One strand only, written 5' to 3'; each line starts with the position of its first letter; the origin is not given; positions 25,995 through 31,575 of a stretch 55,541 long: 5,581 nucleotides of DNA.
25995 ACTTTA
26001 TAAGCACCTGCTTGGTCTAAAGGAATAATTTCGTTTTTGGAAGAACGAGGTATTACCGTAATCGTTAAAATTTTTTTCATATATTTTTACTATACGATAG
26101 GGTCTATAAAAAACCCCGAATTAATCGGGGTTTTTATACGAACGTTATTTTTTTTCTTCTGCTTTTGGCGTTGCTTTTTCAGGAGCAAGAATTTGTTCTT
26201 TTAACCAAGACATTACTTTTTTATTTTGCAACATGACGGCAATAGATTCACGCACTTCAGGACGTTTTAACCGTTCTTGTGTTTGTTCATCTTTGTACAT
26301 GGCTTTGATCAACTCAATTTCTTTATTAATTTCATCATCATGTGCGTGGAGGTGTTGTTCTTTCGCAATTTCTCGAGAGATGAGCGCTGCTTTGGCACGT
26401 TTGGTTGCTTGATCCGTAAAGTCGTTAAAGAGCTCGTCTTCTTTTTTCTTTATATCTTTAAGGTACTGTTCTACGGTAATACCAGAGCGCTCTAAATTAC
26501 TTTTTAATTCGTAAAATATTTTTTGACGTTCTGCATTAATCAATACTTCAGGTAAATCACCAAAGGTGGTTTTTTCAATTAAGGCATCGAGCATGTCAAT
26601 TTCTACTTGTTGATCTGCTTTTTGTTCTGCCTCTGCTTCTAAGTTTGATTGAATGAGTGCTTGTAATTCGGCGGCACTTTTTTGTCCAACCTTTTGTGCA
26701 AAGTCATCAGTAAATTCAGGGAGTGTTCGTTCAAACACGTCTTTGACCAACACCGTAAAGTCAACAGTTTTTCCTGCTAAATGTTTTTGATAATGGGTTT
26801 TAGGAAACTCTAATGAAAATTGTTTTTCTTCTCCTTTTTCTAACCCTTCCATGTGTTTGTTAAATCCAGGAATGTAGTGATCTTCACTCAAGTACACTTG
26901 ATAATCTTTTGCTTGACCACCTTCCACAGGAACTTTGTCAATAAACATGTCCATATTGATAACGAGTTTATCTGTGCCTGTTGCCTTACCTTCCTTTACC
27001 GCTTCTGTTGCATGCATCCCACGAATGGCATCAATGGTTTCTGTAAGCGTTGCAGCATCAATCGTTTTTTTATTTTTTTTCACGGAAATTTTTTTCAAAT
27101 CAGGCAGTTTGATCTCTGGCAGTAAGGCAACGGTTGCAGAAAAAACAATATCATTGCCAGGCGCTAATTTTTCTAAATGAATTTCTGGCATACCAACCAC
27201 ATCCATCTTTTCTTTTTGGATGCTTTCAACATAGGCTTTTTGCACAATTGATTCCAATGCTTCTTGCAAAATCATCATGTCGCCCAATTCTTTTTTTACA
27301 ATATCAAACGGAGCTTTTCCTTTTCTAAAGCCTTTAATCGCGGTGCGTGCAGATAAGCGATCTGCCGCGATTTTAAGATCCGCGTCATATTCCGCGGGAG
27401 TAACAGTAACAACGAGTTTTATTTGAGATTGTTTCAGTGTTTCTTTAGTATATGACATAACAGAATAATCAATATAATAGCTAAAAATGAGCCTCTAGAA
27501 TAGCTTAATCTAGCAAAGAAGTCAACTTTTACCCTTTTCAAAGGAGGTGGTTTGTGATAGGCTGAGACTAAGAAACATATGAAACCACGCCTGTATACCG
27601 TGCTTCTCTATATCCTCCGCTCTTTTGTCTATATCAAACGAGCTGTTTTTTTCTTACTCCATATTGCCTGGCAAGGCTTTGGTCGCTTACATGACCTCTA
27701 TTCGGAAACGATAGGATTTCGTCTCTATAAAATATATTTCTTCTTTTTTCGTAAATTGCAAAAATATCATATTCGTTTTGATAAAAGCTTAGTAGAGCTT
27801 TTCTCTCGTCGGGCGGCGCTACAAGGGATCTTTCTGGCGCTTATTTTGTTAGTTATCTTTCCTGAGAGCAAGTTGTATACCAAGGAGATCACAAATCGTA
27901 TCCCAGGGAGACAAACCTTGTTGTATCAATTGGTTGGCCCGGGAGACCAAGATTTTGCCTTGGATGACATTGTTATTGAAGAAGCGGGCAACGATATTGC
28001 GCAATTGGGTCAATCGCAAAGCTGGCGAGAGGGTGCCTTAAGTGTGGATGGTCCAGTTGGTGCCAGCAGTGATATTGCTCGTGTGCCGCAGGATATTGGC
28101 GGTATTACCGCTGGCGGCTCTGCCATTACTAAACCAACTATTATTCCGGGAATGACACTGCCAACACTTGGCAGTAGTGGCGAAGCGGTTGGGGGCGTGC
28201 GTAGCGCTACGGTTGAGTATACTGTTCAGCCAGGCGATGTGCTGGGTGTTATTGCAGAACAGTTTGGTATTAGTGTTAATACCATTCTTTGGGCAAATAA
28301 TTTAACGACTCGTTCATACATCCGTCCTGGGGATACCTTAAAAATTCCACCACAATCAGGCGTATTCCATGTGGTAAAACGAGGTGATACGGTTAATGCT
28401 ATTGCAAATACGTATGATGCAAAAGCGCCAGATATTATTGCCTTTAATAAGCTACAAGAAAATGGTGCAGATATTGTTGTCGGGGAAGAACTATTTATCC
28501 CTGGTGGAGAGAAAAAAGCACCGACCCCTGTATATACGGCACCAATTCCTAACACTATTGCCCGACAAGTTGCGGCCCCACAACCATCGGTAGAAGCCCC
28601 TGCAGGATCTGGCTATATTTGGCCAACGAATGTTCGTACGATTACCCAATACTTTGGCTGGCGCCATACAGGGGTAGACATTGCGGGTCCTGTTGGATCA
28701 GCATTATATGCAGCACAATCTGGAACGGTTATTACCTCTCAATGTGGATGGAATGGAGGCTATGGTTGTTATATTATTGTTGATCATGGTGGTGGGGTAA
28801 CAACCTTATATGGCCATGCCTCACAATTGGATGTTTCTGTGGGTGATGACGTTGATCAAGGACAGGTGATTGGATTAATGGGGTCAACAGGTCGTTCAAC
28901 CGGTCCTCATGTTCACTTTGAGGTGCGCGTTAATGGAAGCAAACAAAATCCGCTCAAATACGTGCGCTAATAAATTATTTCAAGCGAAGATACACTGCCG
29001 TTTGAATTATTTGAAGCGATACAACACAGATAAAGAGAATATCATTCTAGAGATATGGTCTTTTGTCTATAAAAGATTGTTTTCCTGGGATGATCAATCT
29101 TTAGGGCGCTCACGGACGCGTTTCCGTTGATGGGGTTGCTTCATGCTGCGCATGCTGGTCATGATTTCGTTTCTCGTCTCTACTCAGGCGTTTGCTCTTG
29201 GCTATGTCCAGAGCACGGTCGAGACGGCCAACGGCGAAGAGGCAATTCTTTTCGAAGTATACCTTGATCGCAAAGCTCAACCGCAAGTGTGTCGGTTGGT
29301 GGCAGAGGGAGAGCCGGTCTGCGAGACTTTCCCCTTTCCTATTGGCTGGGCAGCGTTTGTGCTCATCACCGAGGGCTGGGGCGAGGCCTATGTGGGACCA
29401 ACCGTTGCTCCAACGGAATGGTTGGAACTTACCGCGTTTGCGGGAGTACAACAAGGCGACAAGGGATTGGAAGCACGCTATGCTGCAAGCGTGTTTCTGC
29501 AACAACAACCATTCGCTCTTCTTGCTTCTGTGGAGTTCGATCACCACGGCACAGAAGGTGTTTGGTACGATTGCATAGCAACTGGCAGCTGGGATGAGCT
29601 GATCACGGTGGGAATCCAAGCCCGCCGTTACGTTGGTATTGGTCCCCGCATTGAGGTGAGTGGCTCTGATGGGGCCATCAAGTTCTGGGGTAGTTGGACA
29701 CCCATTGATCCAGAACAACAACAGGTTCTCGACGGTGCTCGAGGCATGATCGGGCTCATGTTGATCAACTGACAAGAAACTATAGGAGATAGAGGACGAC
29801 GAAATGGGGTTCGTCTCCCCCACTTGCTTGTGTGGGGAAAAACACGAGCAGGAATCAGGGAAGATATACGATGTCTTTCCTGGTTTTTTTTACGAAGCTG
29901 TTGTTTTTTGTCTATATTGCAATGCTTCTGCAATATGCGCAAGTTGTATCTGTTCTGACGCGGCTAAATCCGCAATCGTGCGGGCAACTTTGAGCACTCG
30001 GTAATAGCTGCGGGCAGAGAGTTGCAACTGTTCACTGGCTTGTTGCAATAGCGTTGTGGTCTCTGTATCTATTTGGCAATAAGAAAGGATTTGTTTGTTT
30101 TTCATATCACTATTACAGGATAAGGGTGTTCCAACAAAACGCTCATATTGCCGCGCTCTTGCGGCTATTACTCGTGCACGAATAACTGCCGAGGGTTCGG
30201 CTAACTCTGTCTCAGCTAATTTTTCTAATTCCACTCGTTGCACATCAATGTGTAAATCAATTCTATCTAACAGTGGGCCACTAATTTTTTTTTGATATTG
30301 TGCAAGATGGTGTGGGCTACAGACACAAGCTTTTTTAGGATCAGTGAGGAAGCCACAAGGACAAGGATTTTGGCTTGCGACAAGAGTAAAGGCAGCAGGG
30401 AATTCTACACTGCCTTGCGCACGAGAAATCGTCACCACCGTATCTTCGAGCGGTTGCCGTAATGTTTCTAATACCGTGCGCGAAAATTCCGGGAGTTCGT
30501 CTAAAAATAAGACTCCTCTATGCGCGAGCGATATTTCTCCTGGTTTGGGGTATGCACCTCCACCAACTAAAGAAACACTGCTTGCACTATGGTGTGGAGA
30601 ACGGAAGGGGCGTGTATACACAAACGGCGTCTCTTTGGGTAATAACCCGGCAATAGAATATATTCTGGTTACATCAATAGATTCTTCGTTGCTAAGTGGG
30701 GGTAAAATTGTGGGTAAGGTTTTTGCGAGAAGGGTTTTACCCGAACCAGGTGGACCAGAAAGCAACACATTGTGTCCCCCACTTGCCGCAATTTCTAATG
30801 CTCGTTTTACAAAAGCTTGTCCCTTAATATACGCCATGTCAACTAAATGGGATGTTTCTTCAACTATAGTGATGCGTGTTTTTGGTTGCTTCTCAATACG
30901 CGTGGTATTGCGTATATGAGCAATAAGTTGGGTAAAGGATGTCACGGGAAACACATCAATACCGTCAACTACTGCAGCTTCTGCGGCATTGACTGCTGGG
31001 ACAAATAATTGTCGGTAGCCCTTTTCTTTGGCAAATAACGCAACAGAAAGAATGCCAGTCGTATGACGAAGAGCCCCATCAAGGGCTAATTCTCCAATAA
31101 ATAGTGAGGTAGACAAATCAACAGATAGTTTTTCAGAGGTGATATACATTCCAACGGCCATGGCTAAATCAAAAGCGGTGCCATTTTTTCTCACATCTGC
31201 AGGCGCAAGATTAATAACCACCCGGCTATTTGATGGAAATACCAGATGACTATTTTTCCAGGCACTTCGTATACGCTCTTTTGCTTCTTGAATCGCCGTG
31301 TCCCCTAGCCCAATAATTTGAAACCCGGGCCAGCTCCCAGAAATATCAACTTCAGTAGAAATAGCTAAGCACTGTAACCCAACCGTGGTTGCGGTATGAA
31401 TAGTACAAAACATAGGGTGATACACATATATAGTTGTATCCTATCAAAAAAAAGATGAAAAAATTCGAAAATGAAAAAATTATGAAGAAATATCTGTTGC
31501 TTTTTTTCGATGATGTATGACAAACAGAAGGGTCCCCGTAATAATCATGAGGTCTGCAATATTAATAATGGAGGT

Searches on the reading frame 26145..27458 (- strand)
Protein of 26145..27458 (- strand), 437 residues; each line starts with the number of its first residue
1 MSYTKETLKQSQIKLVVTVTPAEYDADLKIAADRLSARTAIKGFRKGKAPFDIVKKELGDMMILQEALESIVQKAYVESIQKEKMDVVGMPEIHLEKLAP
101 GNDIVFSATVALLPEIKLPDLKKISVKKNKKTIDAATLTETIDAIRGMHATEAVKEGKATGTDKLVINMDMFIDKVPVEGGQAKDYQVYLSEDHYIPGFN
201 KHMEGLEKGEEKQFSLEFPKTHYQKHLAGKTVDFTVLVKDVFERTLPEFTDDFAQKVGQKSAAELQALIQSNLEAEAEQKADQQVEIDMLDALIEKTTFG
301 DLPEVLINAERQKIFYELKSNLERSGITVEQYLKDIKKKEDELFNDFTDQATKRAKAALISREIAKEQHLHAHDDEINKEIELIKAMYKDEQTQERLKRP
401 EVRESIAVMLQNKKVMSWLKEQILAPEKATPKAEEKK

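Call 10: search_protein_families(library=pfam, proteins=[window:26145-27458:-], max_evalue=0.001)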
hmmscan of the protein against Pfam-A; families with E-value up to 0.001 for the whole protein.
window:26145-27458:- (437 aa): 3 families
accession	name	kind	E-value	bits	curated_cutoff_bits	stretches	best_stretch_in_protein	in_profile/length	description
PF05697.18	Trigger_N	-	5.2e-34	118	22.2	1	1-144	1-143/144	Bacterial trigger factor protein (TF)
PF05698.19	Trigger_C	-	5.3e-25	88.8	22.7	1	263-421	3-162/162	Bacterial trigger factor protein (TF) C-terminus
PF00254.34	FKBP_C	-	2.7e-06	28.1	21.1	1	158-236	4-91/94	FKBP-type peptidyl-prolyl cis-trans isomerase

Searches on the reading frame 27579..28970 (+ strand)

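Call 10: search_protein_families(library=pfam, proteins=[window:27579-28970:+], max_evalue=0.001)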
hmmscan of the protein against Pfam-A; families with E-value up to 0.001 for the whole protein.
window:27579-28970:+ (463 aa): 4 families
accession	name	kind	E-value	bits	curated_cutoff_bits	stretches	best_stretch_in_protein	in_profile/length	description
PF01551.29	Peptidase_M23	-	9.8e-33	112.7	28.7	1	363-458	3-96/96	Peptidase family M23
PF01476.26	LysM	-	4.8e-22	78.1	20.9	2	214-257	1-43/43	LysM domain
PF23473.1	LysM3_LYK4_5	-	6e-11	42.7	29.3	1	214-257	5-47/48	LYK4/5 LysM3 domain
PF23446.1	LysM1_NFP_LYK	-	7.6e-05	23.9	36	0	221-257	17-54/60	NFP/LYK LysM1 domain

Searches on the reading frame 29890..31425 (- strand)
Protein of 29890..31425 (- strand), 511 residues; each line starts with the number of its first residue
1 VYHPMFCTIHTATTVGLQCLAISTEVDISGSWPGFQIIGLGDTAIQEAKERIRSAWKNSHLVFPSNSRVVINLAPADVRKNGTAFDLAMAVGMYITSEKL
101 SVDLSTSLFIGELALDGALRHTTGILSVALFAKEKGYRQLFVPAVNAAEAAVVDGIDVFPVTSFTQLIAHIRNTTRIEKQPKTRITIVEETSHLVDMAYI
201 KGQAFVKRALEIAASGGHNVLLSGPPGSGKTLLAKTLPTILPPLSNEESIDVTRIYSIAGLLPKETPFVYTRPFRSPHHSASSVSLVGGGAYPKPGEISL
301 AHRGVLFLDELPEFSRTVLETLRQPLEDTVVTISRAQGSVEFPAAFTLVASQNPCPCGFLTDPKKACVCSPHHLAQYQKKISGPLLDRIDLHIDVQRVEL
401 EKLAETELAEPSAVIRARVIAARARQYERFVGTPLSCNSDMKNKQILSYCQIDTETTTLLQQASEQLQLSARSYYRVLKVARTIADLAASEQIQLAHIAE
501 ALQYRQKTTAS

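Call 10: search_protein_families(library=pfam, proteins=[window:29890-31425:-], max_evalue=0.001)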
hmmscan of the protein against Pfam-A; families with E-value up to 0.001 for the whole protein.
window:29890-31425:- (511 aa): 10 families
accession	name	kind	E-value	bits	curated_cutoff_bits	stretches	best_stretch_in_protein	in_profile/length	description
PF01078.27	Mg_chelatase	-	3.9e-92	307.8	20.3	1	196-402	1-206/207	Magnesium chelatase, subunit ChlI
PF13541.12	ChlI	-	2.2e-37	128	27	1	25-146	2-121/121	Subunit ChlI of Mg-chelatase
PF13335.12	Mg_chelatase_C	-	4.5e-33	114.1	26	1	410-505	2-94/94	Magnesium chelatase, subunit ChlI C-terminal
PF07728.20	AAA_5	-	7.2e-08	33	22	1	219-356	1-125/139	AAA domain (dynein-related subfamily)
PF05496.18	RuvB_N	-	8.8e-06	26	27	0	299-339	81-121/159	Holliday junction DNA helicase RuvB P-loop domain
PF00158.32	Sigma54_activat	-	1.1e-05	25.6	20.2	0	293-331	84-122/168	Sigma-54 interaction domain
PF00493.29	MCM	-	1.2e-05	25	23.3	1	293-393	112-202/224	MCM P-loop domain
PF13191.12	AAA_16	-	3.9e-05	24.6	32.6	1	206-241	12-48/167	AAA ATPase domain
PF13401.12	AAA_22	-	0.00052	20.8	27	0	219-242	7-30/130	AAA domain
PF00004.35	AAA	-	0.00067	20.5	21.2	0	220-237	1-18/131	ATPase family associated with various cellular activities (AAA)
